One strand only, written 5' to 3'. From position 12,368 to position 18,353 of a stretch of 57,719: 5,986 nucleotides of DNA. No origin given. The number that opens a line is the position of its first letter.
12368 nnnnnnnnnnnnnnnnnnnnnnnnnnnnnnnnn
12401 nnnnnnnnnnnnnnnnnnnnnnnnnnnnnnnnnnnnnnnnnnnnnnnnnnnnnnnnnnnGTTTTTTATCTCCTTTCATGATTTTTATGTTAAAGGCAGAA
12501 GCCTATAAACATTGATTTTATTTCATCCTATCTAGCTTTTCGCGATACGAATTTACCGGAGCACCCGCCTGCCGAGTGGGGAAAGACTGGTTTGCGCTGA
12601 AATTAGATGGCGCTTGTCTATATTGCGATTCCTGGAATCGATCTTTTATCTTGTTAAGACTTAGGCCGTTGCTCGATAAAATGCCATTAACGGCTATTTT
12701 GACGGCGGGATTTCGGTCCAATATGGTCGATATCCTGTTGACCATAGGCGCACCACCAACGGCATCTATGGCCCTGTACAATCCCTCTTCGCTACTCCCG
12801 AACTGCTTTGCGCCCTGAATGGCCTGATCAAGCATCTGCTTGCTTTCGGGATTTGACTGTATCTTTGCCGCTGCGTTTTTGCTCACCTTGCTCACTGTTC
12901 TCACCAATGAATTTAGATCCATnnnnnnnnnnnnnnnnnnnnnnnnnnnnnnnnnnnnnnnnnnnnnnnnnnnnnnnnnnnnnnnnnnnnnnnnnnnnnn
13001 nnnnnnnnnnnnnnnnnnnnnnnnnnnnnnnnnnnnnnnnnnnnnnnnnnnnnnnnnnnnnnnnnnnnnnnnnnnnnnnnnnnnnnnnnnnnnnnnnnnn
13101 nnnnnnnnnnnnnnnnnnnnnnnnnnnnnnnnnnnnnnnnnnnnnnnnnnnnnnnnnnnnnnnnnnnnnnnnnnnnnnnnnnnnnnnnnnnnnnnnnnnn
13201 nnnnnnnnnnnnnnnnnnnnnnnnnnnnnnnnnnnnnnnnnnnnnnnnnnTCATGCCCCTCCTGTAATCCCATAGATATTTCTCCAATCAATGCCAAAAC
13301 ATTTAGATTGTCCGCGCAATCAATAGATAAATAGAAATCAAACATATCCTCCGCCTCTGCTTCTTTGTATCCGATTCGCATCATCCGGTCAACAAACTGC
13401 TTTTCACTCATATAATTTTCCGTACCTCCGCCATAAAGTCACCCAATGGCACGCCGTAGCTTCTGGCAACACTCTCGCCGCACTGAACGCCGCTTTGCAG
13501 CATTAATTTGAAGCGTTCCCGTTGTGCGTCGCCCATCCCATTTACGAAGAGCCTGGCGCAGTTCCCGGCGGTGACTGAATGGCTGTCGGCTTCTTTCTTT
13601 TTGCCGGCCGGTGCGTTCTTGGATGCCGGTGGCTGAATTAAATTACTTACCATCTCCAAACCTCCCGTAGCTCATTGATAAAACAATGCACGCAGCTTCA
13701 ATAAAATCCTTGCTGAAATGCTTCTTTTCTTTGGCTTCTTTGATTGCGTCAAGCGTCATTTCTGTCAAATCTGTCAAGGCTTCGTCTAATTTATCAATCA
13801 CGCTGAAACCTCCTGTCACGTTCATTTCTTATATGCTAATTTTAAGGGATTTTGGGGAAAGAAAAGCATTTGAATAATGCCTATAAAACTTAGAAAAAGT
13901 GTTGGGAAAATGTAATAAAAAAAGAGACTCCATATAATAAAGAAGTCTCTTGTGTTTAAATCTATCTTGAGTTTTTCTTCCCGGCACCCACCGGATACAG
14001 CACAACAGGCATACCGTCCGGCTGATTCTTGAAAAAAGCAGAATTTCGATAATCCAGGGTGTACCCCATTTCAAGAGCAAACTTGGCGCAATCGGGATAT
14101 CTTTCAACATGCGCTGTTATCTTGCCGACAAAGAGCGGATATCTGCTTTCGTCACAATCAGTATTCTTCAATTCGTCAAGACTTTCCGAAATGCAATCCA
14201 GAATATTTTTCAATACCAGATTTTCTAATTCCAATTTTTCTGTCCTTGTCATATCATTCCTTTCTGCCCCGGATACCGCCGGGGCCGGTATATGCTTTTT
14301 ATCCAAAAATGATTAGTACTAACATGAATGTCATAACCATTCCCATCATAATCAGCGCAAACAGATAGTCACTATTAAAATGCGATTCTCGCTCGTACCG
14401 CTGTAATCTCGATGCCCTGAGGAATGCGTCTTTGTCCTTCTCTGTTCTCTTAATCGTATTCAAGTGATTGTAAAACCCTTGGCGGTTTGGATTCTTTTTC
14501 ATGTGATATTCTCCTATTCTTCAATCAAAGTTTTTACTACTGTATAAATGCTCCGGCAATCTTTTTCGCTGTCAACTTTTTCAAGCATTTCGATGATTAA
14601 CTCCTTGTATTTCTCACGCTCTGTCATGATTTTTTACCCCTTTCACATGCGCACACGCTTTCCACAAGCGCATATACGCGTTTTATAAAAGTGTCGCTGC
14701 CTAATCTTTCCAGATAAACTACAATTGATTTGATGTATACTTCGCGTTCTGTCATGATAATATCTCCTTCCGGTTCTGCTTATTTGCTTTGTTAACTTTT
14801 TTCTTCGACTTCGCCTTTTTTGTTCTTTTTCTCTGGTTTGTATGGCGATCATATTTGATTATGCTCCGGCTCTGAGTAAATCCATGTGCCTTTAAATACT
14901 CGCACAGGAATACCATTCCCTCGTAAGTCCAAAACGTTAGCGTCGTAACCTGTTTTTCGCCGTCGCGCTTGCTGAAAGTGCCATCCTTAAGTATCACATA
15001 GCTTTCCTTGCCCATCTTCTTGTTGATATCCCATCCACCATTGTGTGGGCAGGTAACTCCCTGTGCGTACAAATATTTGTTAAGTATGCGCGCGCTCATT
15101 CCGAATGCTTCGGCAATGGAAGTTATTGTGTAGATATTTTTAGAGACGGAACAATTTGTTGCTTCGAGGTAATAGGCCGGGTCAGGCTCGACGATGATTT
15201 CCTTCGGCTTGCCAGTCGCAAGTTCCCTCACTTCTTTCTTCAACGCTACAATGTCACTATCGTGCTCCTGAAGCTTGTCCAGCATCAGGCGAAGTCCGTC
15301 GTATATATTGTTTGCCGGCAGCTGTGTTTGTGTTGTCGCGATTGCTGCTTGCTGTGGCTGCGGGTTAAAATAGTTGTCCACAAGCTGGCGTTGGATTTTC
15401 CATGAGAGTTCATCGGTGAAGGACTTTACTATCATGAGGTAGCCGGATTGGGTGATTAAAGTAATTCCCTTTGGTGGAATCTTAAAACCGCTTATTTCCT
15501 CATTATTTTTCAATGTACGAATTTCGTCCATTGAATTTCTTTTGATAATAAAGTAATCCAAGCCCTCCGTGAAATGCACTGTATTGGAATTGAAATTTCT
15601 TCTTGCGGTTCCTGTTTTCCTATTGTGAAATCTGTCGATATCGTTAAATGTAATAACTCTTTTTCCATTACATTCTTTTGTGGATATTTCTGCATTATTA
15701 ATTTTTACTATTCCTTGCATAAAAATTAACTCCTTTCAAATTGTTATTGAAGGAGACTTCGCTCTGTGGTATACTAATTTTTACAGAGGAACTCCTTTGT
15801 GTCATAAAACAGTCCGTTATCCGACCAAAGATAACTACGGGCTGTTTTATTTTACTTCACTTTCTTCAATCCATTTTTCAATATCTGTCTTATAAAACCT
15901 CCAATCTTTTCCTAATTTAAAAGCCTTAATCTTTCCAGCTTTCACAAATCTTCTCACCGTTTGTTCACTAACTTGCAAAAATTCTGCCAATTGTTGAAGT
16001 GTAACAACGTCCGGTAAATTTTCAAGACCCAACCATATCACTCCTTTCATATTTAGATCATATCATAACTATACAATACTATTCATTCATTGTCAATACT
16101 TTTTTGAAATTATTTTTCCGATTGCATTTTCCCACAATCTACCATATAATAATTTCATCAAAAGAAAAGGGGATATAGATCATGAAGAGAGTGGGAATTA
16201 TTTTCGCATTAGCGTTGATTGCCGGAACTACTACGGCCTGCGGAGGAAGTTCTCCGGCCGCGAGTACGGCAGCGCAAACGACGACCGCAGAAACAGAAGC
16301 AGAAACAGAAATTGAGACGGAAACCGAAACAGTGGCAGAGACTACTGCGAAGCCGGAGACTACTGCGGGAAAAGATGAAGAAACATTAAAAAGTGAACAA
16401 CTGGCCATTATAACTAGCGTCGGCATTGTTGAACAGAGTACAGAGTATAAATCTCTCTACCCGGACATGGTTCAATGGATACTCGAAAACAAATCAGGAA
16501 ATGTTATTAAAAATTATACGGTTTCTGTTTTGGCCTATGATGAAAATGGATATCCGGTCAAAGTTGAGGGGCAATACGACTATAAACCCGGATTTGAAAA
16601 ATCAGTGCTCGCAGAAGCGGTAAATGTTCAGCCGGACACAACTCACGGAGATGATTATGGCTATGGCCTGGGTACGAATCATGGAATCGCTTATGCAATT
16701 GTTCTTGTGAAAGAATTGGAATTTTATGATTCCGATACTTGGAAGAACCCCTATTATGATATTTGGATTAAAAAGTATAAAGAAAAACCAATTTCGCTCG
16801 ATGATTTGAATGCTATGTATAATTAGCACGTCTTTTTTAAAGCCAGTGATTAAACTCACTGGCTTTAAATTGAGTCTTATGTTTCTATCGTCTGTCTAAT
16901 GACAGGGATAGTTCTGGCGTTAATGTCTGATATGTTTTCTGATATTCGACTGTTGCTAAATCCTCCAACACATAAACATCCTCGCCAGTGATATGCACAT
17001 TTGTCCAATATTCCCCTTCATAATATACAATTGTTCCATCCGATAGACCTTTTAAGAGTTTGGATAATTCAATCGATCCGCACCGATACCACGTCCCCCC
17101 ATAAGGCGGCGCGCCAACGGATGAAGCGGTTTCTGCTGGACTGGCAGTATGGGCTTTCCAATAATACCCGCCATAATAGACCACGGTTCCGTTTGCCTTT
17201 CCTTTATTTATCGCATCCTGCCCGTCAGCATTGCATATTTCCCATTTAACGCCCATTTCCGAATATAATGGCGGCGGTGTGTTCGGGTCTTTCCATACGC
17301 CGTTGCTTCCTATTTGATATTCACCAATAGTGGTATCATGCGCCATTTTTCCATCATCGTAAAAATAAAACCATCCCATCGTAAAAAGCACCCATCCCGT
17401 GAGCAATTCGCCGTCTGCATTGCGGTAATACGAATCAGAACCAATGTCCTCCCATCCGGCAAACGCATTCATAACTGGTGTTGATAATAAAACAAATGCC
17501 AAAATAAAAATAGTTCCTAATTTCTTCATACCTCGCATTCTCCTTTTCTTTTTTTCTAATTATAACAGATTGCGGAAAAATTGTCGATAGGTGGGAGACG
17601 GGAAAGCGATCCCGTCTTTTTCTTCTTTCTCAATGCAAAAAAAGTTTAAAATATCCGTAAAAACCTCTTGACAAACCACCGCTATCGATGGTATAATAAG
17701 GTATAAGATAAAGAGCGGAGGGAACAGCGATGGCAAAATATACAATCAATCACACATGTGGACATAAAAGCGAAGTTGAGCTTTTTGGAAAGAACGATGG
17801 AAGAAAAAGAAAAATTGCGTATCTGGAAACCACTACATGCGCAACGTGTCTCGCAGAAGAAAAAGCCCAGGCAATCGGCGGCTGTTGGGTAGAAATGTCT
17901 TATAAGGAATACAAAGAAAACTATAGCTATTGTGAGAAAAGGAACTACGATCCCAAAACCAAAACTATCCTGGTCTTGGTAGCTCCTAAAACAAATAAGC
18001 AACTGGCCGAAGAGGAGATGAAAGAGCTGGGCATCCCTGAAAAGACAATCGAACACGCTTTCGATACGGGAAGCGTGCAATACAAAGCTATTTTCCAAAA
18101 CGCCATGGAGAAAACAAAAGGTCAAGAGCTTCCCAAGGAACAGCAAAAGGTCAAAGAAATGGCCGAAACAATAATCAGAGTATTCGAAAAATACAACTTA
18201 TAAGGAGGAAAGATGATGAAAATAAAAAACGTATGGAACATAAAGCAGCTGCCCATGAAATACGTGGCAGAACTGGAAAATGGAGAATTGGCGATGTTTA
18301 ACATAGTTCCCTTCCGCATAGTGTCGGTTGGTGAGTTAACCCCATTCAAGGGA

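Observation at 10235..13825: About 3.6 kb operon of around 12 uncharacterised small proteins wedged against attP: best candidate for a novel lysogen-expressed system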

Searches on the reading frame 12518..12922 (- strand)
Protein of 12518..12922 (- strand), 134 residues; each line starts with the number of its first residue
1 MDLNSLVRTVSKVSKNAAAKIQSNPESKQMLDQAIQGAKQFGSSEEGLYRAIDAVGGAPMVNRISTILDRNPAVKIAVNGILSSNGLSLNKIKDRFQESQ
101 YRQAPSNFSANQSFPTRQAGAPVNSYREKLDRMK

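Call 7: search_protein_families(library=pfam, proteins=[window:12518-12922:-], max_evalue=1)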
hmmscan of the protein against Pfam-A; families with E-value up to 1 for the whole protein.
window:12518-12922:- (134 aa): 0 families

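Call 8: search_protein_families(library=phrogs, proteins=[window:12518-12922:-], max_evalue=0.1)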
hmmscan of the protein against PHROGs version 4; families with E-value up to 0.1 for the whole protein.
window:12518-12922:- (134 aa): 0 families

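Call 10: search_protein_families(library=padloc, proteins=[window:12518-12922:-], max_evalue=0.1)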
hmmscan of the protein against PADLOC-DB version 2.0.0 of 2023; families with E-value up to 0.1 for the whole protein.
window:12518-12922:- (134 aa): 0 families

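Call 14: search_protein_families(library=ncbifam, proteins=[window:12518-12922:-], max_evalue=1)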
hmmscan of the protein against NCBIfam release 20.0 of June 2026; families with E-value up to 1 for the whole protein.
window:12518-12922:- (134 aa): 2 families
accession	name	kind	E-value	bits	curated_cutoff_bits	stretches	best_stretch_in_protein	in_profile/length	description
TIGR04529.1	MTB_hemophore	subfamily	0.0011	19.8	32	1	6-36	6-36/77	hemophore-related protein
TIGR04530.1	hemophoreRv0203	equivalog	0.02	15.1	120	1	6-36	31-61/118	hemophore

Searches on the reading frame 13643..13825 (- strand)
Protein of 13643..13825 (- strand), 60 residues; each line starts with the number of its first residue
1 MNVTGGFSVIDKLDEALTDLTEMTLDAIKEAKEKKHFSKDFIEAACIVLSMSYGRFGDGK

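Call 7: search_protein_families(library=pfam, proteins=[window:13643-13825:-], max_evalue=1)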
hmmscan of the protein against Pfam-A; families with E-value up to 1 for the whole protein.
window:13643-13825:- (60 aa): 1 family
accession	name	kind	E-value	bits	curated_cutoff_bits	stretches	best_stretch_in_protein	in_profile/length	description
PF09516.16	RE_CfrBI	-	0.076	12.7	25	1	8-48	113-150/257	CfrBI restriction endonuclease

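Call 8: search_protein_families(library=phrogs, proteins=[window:13643-13825:-], max_evalue=0.1)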
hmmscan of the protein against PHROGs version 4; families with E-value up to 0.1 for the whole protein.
window:13643-13825:- (60 aa): 0 families

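Call 10: search_protein_families(library=padloc, proteins=[window:13643-13825:-], max_evalue=0.1)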
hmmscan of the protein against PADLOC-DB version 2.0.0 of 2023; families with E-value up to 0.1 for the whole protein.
window:13643-13825:- (60 aa): 0 families

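Call 14: search_protein_families(library=ncbifam, proteins=[window:13643-13825:-], max_evalue=1)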
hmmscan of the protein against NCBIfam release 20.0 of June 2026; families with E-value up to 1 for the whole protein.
window:13643-13825:- (60 aa): 2 families
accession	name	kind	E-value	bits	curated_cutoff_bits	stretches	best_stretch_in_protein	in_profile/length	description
NF002193.0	PRK01059.1-3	equivalog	0.03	13.5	471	1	5-45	47-87/335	protein arginine kinase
NF003422.0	PRK04863.1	equivalog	0.036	11.6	699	1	8-55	230-276/1486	chromosome partition protein MukB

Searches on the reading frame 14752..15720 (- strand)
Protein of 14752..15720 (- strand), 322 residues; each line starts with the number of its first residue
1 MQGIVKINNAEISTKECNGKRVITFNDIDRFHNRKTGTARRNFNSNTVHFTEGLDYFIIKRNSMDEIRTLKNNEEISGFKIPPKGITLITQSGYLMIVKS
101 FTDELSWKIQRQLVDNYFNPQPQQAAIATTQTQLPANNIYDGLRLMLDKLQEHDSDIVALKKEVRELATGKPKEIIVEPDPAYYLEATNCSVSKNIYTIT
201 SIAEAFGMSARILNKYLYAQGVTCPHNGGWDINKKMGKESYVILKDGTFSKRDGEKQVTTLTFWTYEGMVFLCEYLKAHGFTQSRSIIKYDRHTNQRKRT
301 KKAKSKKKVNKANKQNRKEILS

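Call 9: search_protein_families(library=pfam, proteins=[window:14752-15720:-], max_evalue=0.01)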
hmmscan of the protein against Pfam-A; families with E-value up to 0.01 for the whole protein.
window:14752-15720:- (322 aa): 2 families
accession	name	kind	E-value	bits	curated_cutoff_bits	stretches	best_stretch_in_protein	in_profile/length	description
PF10543.14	ORF6N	-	7.1e-13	49.1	27.8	1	15-100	4-86/86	ORF6N domain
PF03374.19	ANT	-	2.3e-10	41.2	25.3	1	191-277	18-106/108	Phage antirepressor protein KilAC domain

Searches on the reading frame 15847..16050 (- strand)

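Call 9: search_protein_families(library=pfam, proteins=[window:15847-16050:-], max_evalue=0.01)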
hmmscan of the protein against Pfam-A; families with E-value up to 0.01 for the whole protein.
window:15847-16050:- (67 aa): 8 families
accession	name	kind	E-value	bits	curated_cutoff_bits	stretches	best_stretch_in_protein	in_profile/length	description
PF12728.13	HTH_17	-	4.8e-17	62.4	27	1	16-63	2-49/51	Helix-turn-helix domain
PF08279.18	HTH_11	-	0.00011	22.4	25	1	10-37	11-37/55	HTH domain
PF08220.18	HTH_DeoR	-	0.00019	21.6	21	1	15-34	14-33/57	DeoR-like helix-turn-helix domain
PF13551.12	HTH_29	-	0.0011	19.5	28.1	1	16-38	12-35/64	Winged helix-turn helix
PF13384.12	HTH_23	-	0.0015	18.7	24.6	1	14-38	16-40/50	Homeodomain-like domain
PF13338.12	AbiEi_4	-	0.0019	18.7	25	1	12-41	10-38/49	Transcriptional regulator, AbiEi antitoxin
PF00376.29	MerR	-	0.0024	18.1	28.2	1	19-52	3-37/38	MerR family regulatory protein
PF04545.22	Sigma70_r4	-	0.0076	16.2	24.1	0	17-36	22-41/50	Sigma-70, region 4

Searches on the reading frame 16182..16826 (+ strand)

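Call 9: search_protein_families(library=pfam, proteins=[window:16182-16826:+], max_evalue=0.01)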
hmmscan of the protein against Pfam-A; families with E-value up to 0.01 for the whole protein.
window:16182-16826:+ (214 aa): 2 families
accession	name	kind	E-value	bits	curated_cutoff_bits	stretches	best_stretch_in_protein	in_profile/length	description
PF19092.6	DUF5780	-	1.6e-29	102.7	28.2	1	96-202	1-109/109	Family of unknown function (DUF5780)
PF08619.15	Nha1_C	-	0.0053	16.5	23.7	1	19-111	85-177/464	Alkali metal cation/H+ antiporter Nha1 C terminus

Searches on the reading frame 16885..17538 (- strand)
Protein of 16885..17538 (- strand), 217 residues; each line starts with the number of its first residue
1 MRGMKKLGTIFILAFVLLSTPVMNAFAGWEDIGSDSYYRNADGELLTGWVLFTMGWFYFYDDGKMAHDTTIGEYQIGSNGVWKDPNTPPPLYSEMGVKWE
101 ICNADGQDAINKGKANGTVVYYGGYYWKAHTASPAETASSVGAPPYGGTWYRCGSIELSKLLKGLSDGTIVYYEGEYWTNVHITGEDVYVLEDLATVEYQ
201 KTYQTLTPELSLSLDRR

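Call 9: search_protein_families(library=pfam, proteins=[window:16885-17538:-], max_evalue=0.01)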
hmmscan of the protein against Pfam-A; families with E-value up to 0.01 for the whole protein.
window:16885-17538:- (217 aa): 2 families
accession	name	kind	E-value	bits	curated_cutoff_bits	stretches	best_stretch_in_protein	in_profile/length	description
PF19085.6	Choline_bind_2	-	6.2e-05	23.6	27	1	55-82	9-38/38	Choline-binding repeat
PF19127.6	Choline_bind_3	-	0.00019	21.7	27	1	28-67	3-44/47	Choline-binding repeat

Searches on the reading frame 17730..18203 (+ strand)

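Call 88: search_protein_families(library=pfam, proteins=[window:17730-18203:+], max_evalue=0.01)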
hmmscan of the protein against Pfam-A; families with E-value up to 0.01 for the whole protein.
window:17730-18203:+ (157 aa): 1 family
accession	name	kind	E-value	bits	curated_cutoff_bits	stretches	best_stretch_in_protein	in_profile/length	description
PF09989.15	DUF2229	-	0.0064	16.6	29.4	1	51-137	94-174/218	CoA enzyme activase uncharacterised domain (DUF2229)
